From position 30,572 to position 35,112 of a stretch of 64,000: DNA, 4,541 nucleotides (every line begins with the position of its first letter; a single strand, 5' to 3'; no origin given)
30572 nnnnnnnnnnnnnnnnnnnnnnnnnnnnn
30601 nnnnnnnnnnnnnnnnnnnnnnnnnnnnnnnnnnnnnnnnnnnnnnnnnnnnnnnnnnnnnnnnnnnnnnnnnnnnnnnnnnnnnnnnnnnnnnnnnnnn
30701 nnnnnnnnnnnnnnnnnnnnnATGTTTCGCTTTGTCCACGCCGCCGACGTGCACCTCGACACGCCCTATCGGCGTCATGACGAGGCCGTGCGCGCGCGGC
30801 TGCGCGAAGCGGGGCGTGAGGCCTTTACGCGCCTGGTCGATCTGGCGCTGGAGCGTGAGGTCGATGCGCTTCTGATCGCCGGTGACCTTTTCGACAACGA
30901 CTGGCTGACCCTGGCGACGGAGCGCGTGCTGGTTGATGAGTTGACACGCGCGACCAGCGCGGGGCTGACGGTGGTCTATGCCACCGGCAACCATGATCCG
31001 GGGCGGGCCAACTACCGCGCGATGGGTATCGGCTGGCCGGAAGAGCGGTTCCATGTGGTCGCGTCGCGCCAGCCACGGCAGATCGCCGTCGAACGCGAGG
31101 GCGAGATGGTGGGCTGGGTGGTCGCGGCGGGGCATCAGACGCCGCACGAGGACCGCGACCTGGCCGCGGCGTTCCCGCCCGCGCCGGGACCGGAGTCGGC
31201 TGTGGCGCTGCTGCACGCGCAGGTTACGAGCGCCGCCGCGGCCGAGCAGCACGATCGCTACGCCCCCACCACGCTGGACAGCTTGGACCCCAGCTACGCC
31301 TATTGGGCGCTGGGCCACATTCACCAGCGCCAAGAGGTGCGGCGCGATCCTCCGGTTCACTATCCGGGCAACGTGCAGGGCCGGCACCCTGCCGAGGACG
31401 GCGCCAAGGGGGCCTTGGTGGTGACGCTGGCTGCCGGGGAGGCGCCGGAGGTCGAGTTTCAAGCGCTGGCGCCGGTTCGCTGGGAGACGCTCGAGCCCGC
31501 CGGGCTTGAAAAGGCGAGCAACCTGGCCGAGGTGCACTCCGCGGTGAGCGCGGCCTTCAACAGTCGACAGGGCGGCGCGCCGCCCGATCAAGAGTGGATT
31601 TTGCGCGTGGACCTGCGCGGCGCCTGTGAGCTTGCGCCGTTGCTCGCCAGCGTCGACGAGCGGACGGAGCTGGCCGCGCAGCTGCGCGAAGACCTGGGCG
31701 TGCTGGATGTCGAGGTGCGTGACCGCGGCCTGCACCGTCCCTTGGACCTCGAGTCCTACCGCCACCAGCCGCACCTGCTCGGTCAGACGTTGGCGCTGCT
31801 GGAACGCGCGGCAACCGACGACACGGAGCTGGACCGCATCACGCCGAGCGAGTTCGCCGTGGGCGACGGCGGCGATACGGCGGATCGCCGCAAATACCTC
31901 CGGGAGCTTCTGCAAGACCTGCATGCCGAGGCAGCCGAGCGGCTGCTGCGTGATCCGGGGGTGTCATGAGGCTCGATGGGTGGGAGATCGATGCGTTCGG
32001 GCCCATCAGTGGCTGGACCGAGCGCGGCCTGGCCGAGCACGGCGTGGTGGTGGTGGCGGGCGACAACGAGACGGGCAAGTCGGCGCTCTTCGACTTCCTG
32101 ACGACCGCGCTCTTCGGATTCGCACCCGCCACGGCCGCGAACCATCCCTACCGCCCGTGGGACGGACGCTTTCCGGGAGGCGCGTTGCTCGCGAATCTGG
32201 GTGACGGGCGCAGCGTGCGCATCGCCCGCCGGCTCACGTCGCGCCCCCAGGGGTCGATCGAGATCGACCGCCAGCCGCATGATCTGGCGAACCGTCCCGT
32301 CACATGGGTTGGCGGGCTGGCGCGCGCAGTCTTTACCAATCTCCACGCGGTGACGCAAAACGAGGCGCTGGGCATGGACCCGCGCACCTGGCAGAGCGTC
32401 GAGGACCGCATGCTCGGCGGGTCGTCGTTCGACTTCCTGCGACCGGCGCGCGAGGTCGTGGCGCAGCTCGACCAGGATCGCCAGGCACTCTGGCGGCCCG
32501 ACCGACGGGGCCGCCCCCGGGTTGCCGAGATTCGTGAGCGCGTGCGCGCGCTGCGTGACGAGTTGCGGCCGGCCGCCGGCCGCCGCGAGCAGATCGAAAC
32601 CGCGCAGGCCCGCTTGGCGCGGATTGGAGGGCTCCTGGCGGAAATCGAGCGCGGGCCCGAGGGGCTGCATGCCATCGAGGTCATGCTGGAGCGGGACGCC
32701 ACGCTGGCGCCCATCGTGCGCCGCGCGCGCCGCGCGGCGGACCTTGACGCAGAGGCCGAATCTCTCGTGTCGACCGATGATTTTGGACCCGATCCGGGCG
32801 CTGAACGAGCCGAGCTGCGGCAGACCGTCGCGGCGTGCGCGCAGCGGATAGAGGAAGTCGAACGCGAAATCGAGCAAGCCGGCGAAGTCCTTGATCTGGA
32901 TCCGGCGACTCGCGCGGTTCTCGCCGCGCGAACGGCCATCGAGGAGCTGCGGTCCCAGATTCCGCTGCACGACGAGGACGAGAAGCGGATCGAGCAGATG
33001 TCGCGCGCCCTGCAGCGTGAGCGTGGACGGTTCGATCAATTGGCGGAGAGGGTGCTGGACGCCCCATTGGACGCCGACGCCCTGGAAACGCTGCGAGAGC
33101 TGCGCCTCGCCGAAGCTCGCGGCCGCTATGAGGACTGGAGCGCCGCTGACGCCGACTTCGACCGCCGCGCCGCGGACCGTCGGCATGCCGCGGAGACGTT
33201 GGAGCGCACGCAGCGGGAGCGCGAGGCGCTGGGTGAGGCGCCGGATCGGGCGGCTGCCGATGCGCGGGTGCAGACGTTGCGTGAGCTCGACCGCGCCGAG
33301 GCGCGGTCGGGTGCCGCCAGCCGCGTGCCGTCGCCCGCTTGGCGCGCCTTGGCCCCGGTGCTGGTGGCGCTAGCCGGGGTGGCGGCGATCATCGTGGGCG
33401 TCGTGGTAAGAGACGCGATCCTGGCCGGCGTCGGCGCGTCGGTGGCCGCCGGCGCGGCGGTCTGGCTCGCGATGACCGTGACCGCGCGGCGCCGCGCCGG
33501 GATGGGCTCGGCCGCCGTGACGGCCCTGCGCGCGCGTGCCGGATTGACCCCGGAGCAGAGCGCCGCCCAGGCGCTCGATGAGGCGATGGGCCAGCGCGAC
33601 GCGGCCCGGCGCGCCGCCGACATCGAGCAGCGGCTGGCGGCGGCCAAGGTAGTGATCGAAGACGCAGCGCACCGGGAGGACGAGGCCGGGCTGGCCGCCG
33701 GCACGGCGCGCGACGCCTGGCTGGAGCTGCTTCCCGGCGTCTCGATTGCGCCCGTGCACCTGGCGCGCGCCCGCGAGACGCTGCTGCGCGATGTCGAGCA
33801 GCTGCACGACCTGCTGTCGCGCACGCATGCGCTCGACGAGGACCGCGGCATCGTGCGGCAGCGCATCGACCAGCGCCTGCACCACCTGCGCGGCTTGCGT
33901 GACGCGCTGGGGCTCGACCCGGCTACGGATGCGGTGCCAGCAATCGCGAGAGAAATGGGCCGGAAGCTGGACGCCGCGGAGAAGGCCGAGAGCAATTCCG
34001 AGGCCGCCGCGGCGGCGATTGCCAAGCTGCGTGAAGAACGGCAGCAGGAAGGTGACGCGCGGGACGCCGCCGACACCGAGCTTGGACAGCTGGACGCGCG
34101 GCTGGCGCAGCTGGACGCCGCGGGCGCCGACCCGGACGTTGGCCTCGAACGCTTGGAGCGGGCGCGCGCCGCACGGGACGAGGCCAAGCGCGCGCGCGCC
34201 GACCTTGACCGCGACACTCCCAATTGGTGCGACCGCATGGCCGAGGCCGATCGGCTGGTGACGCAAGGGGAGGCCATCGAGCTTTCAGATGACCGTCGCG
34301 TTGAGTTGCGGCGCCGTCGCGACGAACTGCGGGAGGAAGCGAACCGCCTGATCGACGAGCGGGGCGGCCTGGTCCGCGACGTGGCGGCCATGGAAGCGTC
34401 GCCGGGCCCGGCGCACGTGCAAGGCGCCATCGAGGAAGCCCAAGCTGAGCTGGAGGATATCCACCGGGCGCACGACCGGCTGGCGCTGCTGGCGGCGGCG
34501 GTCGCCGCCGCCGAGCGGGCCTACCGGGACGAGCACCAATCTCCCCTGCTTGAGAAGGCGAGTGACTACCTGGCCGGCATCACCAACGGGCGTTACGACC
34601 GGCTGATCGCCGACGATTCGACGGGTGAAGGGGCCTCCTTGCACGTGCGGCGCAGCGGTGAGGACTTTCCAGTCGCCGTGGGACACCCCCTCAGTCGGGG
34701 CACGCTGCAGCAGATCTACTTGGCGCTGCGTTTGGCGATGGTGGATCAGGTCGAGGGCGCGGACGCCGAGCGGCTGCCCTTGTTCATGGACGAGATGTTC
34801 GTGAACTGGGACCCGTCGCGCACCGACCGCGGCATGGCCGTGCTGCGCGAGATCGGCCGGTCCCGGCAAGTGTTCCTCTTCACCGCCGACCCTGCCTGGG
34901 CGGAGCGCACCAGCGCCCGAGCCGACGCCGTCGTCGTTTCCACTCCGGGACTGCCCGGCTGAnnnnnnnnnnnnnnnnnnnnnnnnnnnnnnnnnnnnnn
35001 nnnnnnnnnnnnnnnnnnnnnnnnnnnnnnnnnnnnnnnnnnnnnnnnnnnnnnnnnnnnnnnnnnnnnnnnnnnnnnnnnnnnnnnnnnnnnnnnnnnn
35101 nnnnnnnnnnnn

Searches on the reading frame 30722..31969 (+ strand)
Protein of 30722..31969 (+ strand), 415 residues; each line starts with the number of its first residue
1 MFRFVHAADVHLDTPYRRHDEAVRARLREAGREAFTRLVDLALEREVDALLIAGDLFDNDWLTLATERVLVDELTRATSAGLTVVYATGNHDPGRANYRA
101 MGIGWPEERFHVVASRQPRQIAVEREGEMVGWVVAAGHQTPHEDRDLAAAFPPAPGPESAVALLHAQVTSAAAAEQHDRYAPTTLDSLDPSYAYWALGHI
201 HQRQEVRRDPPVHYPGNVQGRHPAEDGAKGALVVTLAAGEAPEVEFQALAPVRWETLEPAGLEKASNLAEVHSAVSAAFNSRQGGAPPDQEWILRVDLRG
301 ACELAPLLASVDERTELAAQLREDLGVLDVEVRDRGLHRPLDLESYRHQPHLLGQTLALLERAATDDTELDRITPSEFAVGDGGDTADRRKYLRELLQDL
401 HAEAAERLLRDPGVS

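Call 50: search_protein_families(library=pfam, proteins=[window:30722-31969:+], max_evalue=0.001)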
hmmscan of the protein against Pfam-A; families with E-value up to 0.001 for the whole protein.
window:30722-31969:+ (415 aa): 2 families
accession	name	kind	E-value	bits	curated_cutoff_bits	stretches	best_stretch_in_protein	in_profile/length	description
PF00149.33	Metallophos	-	3.5e-10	41.1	21.5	1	2-202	1-190/191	Calcineurin-like phosphoesterase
PF12850.12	Metallophos_2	-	2.8e-05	24.6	27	1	5-225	4-142/154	Calcineurin-like phosphoesterase superfamily domain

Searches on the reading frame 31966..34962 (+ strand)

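Call 50: search_protein_families(library=pfam, proteins=[window:31966-34962:+], max_evalue=0.001)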
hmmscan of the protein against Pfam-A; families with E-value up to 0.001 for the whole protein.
window:31966-34962:+ (998 aa): 2 families
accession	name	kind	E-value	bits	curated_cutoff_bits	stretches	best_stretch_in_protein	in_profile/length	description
PF13514.12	AAA_27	-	5.5e-12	46.1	22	1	1-207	1-203/206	AAA domain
PF13476.12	AAA_23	-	5.3e-06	27.6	27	1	24-59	18-53/201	AAA domain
